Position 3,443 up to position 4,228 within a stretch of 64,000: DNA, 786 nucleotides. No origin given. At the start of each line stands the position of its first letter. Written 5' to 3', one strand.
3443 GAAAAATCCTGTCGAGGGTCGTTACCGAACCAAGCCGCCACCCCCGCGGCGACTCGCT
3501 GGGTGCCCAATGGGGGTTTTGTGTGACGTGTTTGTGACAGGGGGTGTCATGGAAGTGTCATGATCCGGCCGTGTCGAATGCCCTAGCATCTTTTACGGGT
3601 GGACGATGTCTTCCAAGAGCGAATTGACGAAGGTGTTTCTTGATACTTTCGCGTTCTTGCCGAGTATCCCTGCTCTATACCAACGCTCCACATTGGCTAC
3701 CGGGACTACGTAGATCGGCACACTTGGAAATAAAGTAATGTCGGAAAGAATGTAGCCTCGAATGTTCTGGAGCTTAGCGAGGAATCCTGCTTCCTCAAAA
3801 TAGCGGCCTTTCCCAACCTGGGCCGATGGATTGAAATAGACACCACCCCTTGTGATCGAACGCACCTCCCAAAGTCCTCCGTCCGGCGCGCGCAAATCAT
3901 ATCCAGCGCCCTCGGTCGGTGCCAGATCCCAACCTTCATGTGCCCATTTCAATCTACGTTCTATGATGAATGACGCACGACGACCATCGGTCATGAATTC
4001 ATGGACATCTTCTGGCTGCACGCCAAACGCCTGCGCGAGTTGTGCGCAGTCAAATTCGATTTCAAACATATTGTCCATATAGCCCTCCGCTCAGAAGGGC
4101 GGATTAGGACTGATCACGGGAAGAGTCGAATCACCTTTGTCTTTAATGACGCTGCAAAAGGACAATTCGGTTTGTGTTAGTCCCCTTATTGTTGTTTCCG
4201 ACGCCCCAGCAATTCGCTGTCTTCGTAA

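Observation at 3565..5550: A ~2-kb low-GC restriction-modification islet between the pstS Pho-box promoter and a dead ABM gene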

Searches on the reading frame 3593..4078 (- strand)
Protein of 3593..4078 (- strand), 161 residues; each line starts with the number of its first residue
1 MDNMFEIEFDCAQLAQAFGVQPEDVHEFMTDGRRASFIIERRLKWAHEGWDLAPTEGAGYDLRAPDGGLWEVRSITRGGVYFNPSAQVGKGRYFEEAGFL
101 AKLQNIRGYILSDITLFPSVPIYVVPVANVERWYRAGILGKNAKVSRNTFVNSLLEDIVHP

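Call 3: search_protein_families(library=pfam, proteins=[window:3593-4078:-], max_evalue=0.1)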
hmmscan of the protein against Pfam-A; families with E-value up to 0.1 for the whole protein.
window:3593-4078:- (161 aa): 1 family
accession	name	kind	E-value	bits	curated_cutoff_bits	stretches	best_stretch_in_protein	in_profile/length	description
PF20132.4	DUF6522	-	0.022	14.9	25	1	6-36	10-40/88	Family of unknown function (DUF6522)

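Call 4: search_protein_families(library=ncbifam, proteins=[window:3593-4078:-], max_evalue=0.1)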
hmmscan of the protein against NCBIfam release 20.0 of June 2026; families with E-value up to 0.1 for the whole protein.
window:3593-4078:- (161 aa): 0 families

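Call 5: search_protein_families(library=padloc, proteins=[window:3593-4078:-], max_evalue=0.1)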
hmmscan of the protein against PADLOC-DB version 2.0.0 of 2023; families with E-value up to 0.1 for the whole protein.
window:3593-4078:- (161 aa): 1 family
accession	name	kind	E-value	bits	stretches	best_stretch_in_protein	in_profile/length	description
PDLC03550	REase_II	-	1.5e-64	214.7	1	1-160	1-160/160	Type II restriction enzyme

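Call 7: search_solved_structures(query=window:3593-4078:-, max_evalue=10, show_alignments=2)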
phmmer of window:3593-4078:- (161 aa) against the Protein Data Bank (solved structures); distinct sequences matched with E-value up to 10: 1.
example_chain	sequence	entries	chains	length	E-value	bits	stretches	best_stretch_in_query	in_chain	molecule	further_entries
2l2p_A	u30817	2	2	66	1.3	12.1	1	52-86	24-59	Tyrosine-protein kinase Fyn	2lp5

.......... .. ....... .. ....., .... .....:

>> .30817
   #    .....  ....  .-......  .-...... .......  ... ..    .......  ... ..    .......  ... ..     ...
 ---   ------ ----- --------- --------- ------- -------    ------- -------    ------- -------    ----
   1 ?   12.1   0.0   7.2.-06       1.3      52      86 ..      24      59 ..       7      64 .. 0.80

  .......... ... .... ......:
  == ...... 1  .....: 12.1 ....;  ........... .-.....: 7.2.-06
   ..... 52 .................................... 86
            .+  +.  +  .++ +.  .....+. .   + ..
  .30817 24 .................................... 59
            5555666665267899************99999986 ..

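Call 9: find_homologous_proteins(query=window:3593-4078:-)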
Query window:3593-4078:- (161 aa): 410 proteins with E <= 0.001 among 425 candidates; the best 120 are listed.
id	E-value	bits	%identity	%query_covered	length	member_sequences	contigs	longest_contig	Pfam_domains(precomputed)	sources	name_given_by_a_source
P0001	2.8e-105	367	100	100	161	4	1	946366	-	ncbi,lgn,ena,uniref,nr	ncbi:hypothetical protein [Sphingopyxis sp.]|uniref:hypothetical protein n=1 Tax=Sphingopyxis sp. Ta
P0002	2.0e-82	293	80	99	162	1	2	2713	-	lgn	-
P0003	1.7e-79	283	81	98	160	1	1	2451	-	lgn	-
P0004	2.1e-79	283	78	99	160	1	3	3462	-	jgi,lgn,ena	-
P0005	6.1e-78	278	78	99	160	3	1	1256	-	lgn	-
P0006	6.5e-78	278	75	99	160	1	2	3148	-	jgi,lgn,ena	-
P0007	7.4e-78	278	77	99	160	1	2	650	-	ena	-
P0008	2.0e-77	277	76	98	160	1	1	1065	-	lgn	-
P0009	2.5e-77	276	78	99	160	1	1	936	-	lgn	-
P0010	2.9e-77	276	76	98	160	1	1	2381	-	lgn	-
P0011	1.2e-76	274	77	98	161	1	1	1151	-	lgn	-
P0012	2.2e-76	273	75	98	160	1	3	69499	-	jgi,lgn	jgi:hypothetical protein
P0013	4.4e-76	272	76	98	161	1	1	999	-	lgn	-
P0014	2.7e-75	270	74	99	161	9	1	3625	-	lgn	-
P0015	7.2e-75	268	74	98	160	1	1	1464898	-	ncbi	-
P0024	3.1e-68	247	69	98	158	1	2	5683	-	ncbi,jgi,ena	jgi:hypothetical protein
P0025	4.0e-68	246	69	98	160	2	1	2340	-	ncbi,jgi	jgi:hypothetical protein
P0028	1.3e-67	245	70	96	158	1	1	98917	-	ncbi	-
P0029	2.8e-67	244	68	98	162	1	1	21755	-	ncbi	-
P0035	3.1e-65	237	70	93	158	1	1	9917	-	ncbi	-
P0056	3.3e-62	227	66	98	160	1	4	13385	-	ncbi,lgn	-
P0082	1.1e-60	222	64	99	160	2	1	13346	-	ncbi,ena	-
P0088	1.5e-60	222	65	98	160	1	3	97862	-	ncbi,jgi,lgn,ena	-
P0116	1.7e-59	218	64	98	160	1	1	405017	-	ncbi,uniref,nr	ncbi:hypothetical protein [Stagnihabitans tardus]|uniref:Uncharacterized protein n=1 Tax=Stagnihabit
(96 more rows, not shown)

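Call 11: search_dna_similar(query=window:3593-4078:-, collection=plasmids, mode=protein, max_rows=20)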
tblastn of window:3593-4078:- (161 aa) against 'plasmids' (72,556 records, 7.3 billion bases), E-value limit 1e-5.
No match.

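Call 25: find_encoding_contigs(protein=P0015, flank=6000, max_places=3)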
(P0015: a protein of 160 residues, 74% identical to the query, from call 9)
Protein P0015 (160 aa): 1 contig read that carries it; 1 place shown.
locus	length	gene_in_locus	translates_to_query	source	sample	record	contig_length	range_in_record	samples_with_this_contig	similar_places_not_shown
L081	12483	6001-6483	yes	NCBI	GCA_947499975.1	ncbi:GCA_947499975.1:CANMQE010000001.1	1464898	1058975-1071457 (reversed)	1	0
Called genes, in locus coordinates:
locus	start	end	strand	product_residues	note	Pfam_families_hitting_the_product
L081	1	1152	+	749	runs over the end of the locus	PF00486:Trans_reg_C, PF13428:TPR_14 (faint), PF13431:TPR_17 (faint)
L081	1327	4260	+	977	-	PF02463:SMC_N (faint), PF13191:AAA_16 (faint), PF13481:AAA_25 (faint), PF13555:AAA_29 (faint), PF20703:nSTAND1 (faint), PF17760:UvrA_inter, PF17755:UvrA_DNA-bind, PF00005:ABC_tran (weak), +1 more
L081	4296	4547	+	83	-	-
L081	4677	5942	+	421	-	PF01555:N6_N4_Mtase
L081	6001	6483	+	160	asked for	-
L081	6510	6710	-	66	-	-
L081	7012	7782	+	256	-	-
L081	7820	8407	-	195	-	PF03330:DPBB_1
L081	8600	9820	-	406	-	PF00764:Arginosuc_synth, PF20979:Arginosuc_syn_C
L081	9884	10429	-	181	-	-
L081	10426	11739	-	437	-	PF01554:MatE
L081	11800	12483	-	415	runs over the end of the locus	PF25371:DUF7884, PF02353:CMAS, PF01209:Ubie_methyltran (weak), PF13489:Methyltransf_23, PF13847:Methyltransf_31, PF08241:Methyltransf_11, PF08242:Methyltransf_12, PF13649:Methyltransf_25, +2 more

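Call 26: find_encoding_contigs(protein=P0116, flank=6000, max_places=3)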
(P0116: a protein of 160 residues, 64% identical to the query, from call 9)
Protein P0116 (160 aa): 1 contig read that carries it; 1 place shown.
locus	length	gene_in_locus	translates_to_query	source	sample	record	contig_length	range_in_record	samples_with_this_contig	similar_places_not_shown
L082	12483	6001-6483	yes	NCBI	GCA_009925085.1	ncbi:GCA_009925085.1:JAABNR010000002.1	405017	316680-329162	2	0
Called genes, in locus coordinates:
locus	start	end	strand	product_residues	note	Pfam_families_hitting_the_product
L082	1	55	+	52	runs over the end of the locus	-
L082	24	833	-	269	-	PF01656:CbiA, PF09140:MipZ, PF10609:ParA, PF13614:AAA_31 (weak)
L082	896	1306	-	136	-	-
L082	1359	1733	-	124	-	-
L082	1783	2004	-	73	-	PF01197:Ribosomal_L31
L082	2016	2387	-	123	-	PF01245:Ribosomal_L19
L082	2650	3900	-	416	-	PF00817:IMS, PF21999:IMS_HHH_1, PF11799:IMS_C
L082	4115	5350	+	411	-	PF01555:N6_N4_Mtase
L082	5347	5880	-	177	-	-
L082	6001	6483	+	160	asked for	-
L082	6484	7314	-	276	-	PF02195:ParB_N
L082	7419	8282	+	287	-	PF01145:Band_7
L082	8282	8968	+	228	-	-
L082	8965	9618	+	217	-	-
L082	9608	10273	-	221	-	-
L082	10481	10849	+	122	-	-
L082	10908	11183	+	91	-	-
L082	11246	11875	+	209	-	PF13409:GST_N_2, PF13417:GST_N_3 (faint), PF13410:GST_C_2 (weak)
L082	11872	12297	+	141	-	PF00293:NUDIX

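Call 29: predict_structure(alignment_id=A1)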
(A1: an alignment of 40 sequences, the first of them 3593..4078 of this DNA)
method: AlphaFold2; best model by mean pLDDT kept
length: 161 residues; sequences in the alignment: 40
mean_pLDDT: 88.9   pTM: 0.85
mean pLDDT of the five models: 88.9, 88.9, 88.0, 88.0, 87.9
residues with pLDDT >= 90: 118; 70-90: 27; 50-70: 13; < 50: 3
segments of 3 or more residues with pLDDT < 50: none
pLDDT, mean of each block of 10 residues (from residue 1): 94 96 93 81 94 71 94 92 65 78 92 95 97 94 92 96 84
secondary structure, 60 per line:
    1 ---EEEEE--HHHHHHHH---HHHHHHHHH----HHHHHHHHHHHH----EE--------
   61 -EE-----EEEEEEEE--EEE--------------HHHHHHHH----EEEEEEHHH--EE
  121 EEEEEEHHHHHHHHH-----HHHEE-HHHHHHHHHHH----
elements in order: E4-8 H11-18 H22-30 H35-46 E69-76 E79-81 H96-103 E108-113 E119-126 H127-135 H147-157

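Call 31: fold_search(model_id=the predicted structure, library=pdb)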
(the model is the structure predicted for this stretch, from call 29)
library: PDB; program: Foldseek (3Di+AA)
matches with E <= 10: 182; with E <= 0.001: 0
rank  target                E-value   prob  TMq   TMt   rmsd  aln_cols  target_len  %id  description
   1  1f0o_A                6.9e-03  0.92  0.42  0.44  10.3       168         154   14  PVUII ENDONUCLEASE/COGNATE DNA COMPLEX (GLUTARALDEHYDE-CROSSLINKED CRYSTAL) AT PH 7.5 WITH TWO CALCIUM IONS AT EACH AC (released 2000-11-06)
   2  1f0o_B                8.9e-03  0.93  0.43  0.45   9.3       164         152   15  PVUII ENDONUCLEASE/COGNATE DNA COMPLEX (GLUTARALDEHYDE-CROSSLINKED CRYSTAL) AT PH 7.5 WITH TWO CALCIUM IONS AT EACH AC (released 2000-11-06)
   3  1k0z_A                9.5e-03  0.94  0.45  0.48   7.5       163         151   13  Crystal Structure of the PvuII endonuclease with Pr3+ and SO4 ions bound in the active site at 2.05A. (released 2003-06-17)
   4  1pvu_A                1.5e-02  0.96  0.42  0.43   5.2       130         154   15  THE CRYSTAL STRUCTURE OF PVUII ENDONUCLEASE REVEALS EXTENSIVE STRUCTURAL HOMOLOGIES TO ECORV (released 1995-03-31)
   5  3ksk_B                1.6e-02  0.94  0.37  0.21   3.8       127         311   13  Crystal Structure of single chain PvuII (released 2010-04-14)
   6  2pvi_A                1.6e-02  0.92  0.47  0.48   8.2       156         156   15  PVUII ENDONUCLEASE COMPLEXED TO AN IODINATED COGNATE DNA (released 1999-12-20)
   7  1eyu_B                3.9e-02  0.72  0.41  0.43   9.9       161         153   15  HIGH RESOLUTION STRUCTURE OF THE PVUII ENDONCULEASE/COGNATE DNA COMPLEX AT PH 4.6 (released 2000-07-21)
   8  1ni0_A                4.8e-02  0.57  0.36  0.37   9.8       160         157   16  Structure of the Y94F mutant of the restriction endonuclease PvuII (released 2003-02-04)
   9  3ksk_A                4.8e-02  0.54  0.38  0.22  11.0       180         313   15  Crystal Structure of single chain PvuII (released 2010-04-14)
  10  8rpx_C                4.8e-02  0.41  0.27  0.27  11.1       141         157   13  NhoI restriction endonuclease in complex with quadruply methylated DNA target (released 2024-07-17)
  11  8q5o_B                7.1e-02  0.57  0.31  0.33   9.2       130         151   15  N-terminal domain of restriction endonuclease Eco15I with tetra-methylated target DNA. (released 2024-07-17)
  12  3pvi_A                7.5e-02  0.66  0.46  0.48   9.3       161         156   12  D34G MUTANT OF PVUII ENDONUCLEASE COMPLEXED WITH COGNATE DNA SHOWS THAT ASP34 IS DIRECTLY INVOLVED IN DNA RECOGNITION  (released 1998-10-14)
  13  8q5n_A                8.6e-02  0.51  0.39  0.40  10.3       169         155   11  Apo form of restriction endonuclease NhoI. (released 2024-07-17)
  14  1zp7_A                9.8e-02  0.54  0.40  0.41   6.2       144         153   10  The structure of Bacillus subtilis RecU Holliday junction resolvase and its role in substrate selection and sequence s (released 2005-09-20)
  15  8rpx_A                9.8e-02  0.23  0.26  0.26  11.3       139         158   14  NhoI restriction endonuclease in complex with quadruply methylated DNA target (released 2024-07-17)
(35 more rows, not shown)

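Call 37: find_related_loci(query=A1, collection=metagenome_contigs, flank=4000)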
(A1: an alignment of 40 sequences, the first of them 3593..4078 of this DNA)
Query A1 (161 aa) in metagenome_contigs; peptide patterns used: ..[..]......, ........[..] (x = any residue, [..] = any of these).
373 stretches matched a pattern; 118 encode a relative of the query (tblastn E <= 1e-3); the best 80 are kept; 80 distinct loci.
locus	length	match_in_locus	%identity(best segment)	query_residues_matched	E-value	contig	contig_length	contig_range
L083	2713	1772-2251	75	1-160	8e-84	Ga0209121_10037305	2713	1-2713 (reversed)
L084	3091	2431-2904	78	1-158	2e-76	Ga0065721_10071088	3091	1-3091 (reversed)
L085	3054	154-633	68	1-160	2e-70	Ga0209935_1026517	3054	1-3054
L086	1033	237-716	64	1-160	1e-73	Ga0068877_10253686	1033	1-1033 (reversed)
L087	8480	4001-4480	66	1-160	3e-68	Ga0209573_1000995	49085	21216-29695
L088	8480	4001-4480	60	1-160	7e-68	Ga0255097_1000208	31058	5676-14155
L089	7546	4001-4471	65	5-161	2e-65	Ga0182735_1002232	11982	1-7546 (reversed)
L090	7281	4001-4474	64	1-158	1e-64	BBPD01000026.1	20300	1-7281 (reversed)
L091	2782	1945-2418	64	1-158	3e-64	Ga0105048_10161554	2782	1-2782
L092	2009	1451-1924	62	1-158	8e-65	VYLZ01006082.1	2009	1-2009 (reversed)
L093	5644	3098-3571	62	1-158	5e-63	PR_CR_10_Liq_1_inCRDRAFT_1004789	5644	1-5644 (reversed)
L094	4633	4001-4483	61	1-161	9e-63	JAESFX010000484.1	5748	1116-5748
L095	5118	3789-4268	60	1-160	1e-62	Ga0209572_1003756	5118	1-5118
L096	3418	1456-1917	63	1-154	7e-63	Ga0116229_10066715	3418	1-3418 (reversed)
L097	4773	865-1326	63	1-154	8e-63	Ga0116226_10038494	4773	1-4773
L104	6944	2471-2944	63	1-158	5e-58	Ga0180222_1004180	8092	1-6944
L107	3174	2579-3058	64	1-160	7e-57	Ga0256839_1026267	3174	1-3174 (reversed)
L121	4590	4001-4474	61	1-158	9e-53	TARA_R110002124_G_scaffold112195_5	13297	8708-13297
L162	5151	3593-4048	46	2-154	1e-43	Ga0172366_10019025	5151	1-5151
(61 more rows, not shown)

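Call 41: list_cluster_members(proteins=[P0015, P0024, P0025, P0028, P0029, P0035, P0056, P0082, P0088, P0001])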
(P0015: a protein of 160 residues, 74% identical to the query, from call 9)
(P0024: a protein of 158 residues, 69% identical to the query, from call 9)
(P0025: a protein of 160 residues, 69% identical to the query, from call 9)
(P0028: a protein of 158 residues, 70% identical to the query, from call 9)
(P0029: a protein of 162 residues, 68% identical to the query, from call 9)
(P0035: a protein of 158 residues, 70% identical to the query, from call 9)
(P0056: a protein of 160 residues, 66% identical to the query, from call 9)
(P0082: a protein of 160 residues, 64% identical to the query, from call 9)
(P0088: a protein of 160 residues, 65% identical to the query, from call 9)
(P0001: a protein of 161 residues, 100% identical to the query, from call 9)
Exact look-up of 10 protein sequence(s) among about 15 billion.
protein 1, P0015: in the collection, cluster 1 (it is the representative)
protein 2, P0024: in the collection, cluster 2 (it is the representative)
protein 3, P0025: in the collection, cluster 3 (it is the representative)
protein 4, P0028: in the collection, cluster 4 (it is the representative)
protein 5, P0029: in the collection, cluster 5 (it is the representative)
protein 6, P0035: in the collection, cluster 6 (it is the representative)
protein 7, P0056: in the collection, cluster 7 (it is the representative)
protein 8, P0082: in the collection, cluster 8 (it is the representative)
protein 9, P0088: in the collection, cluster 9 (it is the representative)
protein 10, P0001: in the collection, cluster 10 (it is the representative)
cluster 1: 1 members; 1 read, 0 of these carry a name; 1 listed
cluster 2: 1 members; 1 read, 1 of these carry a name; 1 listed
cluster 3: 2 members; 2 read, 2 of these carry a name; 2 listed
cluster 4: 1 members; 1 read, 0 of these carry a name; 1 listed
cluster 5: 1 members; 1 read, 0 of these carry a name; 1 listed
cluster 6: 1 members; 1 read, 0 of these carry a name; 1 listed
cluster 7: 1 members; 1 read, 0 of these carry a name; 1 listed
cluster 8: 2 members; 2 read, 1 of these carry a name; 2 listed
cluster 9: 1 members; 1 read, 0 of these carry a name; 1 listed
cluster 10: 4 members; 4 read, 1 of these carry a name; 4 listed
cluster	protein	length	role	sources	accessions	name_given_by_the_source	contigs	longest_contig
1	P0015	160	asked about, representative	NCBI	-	-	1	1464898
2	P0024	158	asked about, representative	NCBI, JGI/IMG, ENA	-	hypothetical protein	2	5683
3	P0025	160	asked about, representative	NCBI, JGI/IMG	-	hypothetical protein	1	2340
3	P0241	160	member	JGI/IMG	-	hypothetical protein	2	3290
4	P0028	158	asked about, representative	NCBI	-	-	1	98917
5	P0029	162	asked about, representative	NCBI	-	-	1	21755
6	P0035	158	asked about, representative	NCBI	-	-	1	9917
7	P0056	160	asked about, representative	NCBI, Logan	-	-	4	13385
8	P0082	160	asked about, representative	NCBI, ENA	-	-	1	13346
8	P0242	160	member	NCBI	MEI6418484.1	MAG: hypothetical protein WCO82_05395 [Sphingomonadales bacterium]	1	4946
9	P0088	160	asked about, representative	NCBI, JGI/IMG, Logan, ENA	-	-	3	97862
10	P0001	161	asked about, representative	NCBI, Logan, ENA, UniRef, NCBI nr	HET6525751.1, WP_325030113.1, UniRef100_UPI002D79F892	hypothetical protein [Sphingopyxis sp.] | hypothetical protein n=1 Tax=Sphingopyxis sp. TaxID=1908224 RepID=UPI002D79F892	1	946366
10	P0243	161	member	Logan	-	-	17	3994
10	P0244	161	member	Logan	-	-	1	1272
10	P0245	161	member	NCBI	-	-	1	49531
